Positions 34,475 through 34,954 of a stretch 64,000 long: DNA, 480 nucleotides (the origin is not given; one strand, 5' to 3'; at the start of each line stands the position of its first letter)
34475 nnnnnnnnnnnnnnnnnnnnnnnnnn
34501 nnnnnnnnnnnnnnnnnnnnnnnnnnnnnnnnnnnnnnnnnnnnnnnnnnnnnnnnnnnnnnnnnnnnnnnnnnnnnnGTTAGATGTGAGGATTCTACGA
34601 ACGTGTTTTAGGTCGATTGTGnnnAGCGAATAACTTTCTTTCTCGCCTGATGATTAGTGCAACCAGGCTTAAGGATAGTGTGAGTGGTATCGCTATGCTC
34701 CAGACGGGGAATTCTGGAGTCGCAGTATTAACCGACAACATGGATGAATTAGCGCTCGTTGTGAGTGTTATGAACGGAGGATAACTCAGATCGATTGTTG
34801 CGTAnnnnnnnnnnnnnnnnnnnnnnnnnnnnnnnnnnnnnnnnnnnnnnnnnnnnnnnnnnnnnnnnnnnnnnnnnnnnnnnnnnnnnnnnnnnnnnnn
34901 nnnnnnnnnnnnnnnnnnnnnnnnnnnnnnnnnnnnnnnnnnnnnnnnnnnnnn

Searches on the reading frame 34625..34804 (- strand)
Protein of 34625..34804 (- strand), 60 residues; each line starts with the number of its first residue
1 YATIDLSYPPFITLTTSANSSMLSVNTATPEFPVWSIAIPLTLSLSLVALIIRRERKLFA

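Call 73: search_protein_families(library=ncbifam, proteins=[window:34625-34804:-], max_evalue=10)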
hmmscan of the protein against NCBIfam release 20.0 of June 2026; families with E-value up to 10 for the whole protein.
seq(60 aa): 2 families
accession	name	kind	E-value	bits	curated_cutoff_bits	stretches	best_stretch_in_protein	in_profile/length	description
TIGR01400.1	fliR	equivalog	0.00049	19.8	168.6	1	10-52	179-221/245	flagellar biosynthetic protein FliR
NF009416.1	PRK12780.1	equivalog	0.028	14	306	1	10-52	186-228/247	flagellar biosynthesis protein FliR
